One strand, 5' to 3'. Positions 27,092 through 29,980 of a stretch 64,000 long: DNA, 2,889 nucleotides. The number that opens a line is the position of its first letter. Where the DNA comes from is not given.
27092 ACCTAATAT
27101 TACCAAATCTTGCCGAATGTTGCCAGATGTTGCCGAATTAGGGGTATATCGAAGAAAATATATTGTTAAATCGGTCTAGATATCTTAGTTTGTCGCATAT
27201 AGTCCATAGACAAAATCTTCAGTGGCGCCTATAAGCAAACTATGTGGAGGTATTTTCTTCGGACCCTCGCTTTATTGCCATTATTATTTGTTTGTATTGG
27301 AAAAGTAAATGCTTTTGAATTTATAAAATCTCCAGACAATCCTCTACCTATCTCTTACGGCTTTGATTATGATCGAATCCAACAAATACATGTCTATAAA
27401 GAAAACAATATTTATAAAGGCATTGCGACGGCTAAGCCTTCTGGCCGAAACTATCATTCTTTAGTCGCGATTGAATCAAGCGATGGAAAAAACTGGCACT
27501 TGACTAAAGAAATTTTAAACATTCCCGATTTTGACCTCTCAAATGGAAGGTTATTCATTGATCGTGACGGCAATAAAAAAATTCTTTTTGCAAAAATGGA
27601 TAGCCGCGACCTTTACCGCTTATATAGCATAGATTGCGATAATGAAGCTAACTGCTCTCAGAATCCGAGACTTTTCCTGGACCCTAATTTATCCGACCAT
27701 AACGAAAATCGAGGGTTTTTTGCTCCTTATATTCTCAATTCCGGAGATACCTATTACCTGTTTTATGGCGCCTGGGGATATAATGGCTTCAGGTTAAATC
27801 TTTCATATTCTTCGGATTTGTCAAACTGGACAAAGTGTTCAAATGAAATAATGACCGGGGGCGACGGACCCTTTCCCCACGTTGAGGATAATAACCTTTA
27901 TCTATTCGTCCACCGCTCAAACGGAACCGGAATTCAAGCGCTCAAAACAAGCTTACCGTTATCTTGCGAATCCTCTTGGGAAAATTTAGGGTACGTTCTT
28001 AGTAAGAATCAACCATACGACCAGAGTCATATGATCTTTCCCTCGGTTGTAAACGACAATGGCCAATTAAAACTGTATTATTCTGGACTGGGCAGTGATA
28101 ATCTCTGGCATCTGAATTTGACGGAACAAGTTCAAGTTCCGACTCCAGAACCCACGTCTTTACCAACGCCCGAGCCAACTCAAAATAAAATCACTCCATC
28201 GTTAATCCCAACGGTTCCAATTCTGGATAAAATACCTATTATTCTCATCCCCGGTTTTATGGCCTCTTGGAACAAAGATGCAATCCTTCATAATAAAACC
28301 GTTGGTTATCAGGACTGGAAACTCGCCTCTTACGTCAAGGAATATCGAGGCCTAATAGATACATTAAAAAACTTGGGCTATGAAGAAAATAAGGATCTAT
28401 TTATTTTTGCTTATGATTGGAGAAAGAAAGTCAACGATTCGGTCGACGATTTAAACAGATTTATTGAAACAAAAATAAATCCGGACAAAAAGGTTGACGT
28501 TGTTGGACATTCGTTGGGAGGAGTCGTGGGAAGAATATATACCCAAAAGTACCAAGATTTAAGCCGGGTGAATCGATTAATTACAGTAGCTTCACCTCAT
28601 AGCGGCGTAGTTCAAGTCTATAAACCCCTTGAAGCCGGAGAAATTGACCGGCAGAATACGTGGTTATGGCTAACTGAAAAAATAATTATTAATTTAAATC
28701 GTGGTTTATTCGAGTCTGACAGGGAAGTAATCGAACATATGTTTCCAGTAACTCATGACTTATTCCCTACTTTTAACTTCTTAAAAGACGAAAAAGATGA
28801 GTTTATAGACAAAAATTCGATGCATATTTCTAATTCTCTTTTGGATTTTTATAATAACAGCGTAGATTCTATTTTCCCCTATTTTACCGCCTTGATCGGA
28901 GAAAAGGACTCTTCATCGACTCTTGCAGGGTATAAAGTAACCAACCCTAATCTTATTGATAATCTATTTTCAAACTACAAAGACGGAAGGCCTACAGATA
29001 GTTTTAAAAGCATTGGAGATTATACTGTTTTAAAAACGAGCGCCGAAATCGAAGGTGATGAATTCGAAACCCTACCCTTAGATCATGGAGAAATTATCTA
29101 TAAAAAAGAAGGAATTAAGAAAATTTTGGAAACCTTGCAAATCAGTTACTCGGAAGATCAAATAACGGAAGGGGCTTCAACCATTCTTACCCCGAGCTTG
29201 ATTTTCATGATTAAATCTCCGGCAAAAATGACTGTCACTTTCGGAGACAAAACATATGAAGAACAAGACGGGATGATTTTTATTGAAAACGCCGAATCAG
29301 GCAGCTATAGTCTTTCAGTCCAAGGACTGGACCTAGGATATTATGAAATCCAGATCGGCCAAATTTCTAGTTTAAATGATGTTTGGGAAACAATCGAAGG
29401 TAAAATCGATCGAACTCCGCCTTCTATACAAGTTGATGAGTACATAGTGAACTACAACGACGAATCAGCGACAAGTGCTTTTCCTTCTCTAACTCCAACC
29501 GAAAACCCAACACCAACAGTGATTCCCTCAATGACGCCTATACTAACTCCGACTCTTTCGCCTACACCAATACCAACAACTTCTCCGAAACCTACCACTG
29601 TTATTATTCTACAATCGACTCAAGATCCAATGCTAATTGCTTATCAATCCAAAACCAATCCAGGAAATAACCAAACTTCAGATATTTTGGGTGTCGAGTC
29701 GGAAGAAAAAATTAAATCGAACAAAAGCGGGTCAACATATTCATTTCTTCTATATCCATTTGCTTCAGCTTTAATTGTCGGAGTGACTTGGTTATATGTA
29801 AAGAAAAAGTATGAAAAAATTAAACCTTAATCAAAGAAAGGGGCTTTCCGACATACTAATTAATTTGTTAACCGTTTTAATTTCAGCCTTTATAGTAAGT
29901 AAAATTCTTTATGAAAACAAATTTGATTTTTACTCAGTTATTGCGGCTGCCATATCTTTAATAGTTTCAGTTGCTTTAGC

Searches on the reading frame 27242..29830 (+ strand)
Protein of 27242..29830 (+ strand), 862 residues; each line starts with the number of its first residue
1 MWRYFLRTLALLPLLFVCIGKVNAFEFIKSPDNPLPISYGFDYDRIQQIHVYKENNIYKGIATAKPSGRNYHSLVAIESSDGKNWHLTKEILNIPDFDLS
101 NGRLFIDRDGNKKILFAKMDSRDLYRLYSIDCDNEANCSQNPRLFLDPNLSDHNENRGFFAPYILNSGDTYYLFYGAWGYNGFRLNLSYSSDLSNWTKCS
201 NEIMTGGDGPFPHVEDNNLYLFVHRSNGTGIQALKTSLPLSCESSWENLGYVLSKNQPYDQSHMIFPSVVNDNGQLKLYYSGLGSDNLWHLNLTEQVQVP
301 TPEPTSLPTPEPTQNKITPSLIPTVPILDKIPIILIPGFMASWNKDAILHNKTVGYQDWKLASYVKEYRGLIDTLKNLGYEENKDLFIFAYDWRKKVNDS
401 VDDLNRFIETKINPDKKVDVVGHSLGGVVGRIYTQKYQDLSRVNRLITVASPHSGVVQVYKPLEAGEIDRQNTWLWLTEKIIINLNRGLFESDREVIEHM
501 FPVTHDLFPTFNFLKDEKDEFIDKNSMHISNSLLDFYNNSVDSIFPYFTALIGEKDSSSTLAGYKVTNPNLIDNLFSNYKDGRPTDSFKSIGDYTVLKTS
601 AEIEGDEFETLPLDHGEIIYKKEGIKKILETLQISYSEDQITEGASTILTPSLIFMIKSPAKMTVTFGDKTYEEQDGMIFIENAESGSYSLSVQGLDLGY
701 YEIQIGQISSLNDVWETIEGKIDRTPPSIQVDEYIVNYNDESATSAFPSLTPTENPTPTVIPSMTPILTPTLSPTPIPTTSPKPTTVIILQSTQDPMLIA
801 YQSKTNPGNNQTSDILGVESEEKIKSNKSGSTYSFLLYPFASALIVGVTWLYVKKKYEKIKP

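Call 26: search_protein_families(library=pfam, proteins=[window:27242-29830:+], max_evalue=0.00001)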
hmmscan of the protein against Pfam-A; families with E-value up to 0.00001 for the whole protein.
window:27242-29830:+ (862 aa): 4 families
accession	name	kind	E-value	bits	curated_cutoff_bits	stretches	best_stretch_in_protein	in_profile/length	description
PF02450.21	LCAT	-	7.7e-15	55.4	21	1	362-539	62-240/392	Lecithin:cholesterol acyltransferase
PF02089.21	Palm_thioest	-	6e-10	39.7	26.8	1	394-461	51-118/254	Palmitoyl protein thioesterase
PF07819.20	PGAP1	-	2.1e-08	34.7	24.3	1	331-456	5-132/233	PGAP1-like alpha/beta domain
PF00561.26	Abhydrolase_1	-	3.3e-07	30.7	25.8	1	400-453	55-106/245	alpha/beta hydrolase fold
